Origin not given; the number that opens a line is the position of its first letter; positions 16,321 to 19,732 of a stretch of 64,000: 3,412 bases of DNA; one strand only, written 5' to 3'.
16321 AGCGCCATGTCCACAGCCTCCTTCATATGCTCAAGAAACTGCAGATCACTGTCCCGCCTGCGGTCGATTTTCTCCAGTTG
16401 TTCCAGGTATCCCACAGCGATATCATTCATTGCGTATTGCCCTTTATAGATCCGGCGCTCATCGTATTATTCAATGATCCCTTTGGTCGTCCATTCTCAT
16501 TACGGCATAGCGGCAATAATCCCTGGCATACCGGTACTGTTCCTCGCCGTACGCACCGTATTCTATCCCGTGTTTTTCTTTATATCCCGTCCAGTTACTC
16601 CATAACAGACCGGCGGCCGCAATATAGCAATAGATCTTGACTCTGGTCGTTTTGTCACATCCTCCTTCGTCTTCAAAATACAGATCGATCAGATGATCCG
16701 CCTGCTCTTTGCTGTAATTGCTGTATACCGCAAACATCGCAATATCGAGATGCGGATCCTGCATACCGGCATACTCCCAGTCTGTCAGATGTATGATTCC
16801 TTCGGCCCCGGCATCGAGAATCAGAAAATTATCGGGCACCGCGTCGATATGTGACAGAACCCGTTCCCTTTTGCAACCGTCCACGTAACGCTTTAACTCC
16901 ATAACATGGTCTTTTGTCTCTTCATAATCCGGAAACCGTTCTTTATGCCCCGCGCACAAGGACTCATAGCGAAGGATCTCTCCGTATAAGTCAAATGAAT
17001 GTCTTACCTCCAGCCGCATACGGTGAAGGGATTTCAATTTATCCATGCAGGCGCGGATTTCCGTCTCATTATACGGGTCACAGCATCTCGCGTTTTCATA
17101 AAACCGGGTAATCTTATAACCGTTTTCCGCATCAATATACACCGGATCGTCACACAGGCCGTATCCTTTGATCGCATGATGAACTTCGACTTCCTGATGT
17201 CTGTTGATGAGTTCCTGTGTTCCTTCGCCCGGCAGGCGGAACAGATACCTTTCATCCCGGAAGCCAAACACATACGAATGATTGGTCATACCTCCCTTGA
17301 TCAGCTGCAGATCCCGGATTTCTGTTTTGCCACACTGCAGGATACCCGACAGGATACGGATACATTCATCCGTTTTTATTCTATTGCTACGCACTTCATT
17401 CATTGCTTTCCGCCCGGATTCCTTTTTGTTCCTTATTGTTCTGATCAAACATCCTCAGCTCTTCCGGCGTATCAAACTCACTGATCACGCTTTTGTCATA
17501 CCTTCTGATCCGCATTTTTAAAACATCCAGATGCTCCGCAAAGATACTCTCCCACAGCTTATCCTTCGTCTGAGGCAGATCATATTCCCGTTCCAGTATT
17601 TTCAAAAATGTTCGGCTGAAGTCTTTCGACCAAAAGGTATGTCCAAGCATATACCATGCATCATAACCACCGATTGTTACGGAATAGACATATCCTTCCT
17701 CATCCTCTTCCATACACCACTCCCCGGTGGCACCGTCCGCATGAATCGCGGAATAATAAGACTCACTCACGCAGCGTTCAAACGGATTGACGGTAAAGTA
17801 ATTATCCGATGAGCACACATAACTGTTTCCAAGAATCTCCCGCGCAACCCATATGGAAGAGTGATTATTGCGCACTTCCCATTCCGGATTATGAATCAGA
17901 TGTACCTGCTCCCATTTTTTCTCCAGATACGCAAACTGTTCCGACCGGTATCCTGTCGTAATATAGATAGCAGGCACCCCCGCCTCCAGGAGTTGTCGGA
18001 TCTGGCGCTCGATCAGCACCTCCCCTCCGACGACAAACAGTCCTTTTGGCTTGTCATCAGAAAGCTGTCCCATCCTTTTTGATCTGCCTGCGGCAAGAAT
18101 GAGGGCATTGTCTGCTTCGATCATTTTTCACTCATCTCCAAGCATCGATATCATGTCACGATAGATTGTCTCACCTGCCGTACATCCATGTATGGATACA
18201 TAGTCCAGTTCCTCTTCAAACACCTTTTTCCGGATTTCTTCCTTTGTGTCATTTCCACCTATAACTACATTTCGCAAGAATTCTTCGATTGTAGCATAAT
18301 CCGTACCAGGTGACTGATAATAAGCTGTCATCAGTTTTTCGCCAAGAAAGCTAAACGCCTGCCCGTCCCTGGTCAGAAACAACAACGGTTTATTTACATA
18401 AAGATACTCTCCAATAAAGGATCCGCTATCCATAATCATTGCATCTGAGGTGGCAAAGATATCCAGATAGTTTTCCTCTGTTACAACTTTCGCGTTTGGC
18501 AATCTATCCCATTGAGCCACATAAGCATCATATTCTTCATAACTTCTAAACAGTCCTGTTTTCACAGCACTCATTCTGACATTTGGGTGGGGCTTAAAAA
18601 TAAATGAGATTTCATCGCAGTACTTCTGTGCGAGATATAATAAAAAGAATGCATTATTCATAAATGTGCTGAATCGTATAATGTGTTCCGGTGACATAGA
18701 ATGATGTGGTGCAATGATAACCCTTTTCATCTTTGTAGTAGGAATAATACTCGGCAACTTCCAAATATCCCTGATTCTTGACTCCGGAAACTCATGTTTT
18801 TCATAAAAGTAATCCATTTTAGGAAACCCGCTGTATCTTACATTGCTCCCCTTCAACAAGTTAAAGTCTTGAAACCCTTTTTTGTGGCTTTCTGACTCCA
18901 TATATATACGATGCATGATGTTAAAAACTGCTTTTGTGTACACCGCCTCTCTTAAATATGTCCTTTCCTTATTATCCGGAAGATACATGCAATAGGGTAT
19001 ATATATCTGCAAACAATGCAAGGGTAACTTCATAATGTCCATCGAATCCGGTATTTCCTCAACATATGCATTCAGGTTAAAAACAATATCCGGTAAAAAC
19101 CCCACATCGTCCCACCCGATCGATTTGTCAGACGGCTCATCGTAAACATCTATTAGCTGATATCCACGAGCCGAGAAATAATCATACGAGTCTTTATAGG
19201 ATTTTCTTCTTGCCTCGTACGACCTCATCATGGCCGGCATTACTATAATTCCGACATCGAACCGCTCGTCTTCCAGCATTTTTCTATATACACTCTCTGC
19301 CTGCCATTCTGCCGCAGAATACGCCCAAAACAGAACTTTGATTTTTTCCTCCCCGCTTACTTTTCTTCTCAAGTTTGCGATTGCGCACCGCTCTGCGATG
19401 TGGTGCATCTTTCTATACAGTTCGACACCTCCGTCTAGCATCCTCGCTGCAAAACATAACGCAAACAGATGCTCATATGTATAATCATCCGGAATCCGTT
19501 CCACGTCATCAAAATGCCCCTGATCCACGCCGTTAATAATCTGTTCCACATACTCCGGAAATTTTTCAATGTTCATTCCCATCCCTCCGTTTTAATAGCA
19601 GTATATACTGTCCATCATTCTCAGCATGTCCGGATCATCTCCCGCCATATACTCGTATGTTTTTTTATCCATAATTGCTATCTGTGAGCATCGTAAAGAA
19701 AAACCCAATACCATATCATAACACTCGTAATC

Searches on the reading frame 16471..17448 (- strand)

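Call 5: search_protein_families(library=pfam, proteins=[window:16471-17448:-])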
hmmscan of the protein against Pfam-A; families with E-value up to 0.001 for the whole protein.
window:16471-17448:- (325 aa): 2 families
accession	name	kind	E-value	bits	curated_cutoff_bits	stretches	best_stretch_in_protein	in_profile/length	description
PF01633.27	Choline_kinase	-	5.1e-15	56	29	1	48-240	2-204/300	Choline/ethanolamine kinase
PF01636.29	APH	-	7.5e-12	45.9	23.2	1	47-261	2-229/239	Phosphotransferase enzyme family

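Call 92: search_protein_families(library=ncbifam, proteins=[window:16471-17448:-], max_evalue=0.0001)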
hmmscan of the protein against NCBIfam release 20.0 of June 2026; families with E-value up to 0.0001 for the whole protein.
window:16471-17448:- (325 aa): 2 families
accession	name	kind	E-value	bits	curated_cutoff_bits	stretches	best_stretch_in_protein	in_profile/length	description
NF041256.1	GntI_guanitoxin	equivalog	3.9e-25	88.7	357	1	44-262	15-236/282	guanitoxin biosynthesis pre-guanitoxin N-oxide kinase GntI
TIGR02721.1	ycfN_thiK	equivalog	2.7e-13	49.7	299.45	1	50-262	4-206/256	thiamine kinase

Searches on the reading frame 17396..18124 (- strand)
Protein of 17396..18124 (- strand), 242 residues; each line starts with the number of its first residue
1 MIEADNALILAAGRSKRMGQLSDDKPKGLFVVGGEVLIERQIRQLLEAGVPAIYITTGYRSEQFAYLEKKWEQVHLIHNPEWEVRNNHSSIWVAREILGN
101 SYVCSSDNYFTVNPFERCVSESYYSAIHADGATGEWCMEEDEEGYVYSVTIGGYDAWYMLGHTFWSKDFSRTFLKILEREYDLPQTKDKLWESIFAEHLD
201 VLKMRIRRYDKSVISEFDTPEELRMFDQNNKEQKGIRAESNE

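Call 5: search_protein_families(library=pfam, proteins=[window:17396-18124:-])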
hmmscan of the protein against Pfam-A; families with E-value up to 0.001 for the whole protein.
window:17396-18124:- (242 aa): 2 families
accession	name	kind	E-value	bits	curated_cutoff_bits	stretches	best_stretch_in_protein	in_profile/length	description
PF12804.13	NTP_transf_3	-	5.2e-13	49.9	27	1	7-91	1-76/160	MobA-like NTP transferase domain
PF00483.29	NTP_transferase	-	1.4e-07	31.8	21.2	1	7-122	2-124/245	Nucleotidyl transferase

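Call 20: search_protein_families(library=ncbifam, proteins=[window:17396-18124:-], max_evalue=0.00001)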
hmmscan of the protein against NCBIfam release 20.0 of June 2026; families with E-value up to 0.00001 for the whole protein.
window:17396-18124:- (242 aa): 7 families
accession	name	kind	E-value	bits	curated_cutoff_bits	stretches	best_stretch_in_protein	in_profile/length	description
NF041135.1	IPPtranDIPPsyn_Thcocales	equivalog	2.3e-12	46.6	580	1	6-110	2-104/419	bifunctional L-myo-inositol-1-phosphate cytidylyltransferase/CDP-L-myo-inositol myo-inositolphosphotransferase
NF045761.1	NAMPUrTaseMurU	equivalog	1.6e-11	44.5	250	1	7-99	3-97/226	N-acetylmuramate alpha-1-phosphate uridylyltransferase MurU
NF041313.1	UDPGP_AglF_Halo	equivalog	3.8e-11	42.9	400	1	6-113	2-111/234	UTP--glucose-1-phosphate uridylyltransferase AglF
TIGR03992.1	Arch_glmU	subfamily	4.1e-11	42.4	292.1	1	6-122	2-121/393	bifunctional sugar-1-phosphate nucleotidylyltransferase/acetyltransferase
NF045665.1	NTPtran_DVU1551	equivalog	4.5e-11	42.4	315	1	7-96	3-85/359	DVU_1551 family NTP transferase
NF045697.1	MurNAcPUrMurU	equivalog_domain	3.3e-07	29.9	370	1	8-75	1-69/229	N-acetylmuramate alpha-1-phosphate uridylyltransferase MurU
TIGR03310.1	matur_MocA_YgfJ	equivalog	4.7e-07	30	186.45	1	6-84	1-74/188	molybdenum cofactor cytidylyltransferase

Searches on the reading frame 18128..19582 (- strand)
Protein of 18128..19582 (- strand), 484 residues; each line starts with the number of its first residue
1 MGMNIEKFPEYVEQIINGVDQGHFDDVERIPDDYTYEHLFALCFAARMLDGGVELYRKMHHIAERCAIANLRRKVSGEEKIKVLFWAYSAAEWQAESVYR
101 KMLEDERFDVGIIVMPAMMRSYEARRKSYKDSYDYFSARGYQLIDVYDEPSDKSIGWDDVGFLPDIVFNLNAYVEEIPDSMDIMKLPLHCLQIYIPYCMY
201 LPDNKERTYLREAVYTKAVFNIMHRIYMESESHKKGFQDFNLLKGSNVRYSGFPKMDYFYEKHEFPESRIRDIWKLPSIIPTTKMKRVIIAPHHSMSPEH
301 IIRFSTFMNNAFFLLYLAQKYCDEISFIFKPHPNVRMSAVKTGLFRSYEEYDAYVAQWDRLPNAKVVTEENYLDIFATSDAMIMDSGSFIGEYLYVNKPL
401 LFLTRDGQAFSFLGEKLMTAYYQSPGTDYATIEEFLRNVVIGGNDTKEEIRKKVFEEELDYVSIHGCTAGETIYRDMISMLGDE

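Call 6: search_protein_families(library=pfam, proteins=[window:18128-19582:-])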
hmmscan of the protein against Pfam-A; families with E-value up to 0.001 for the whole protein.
window:18128-19582:- (484 aa): 1 family
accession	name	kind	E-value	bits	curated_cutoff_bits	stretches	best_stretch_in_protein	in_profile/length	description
PF04464.20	Glyphos_transf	-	1.7e-08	34.2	22.1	1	240-451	152-340/367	CDP-Glycerol:Poly(glycerophosphate) glycerophosphotransferase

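Call 92: search_protein_families(library=ncbifam, proteins=[window:18128-19582:-], max_evalue=0.0001)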
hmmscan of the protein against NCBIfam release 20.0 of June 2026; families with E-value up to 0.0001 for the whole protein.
window:18128-19582:- (484 aa): 0 families
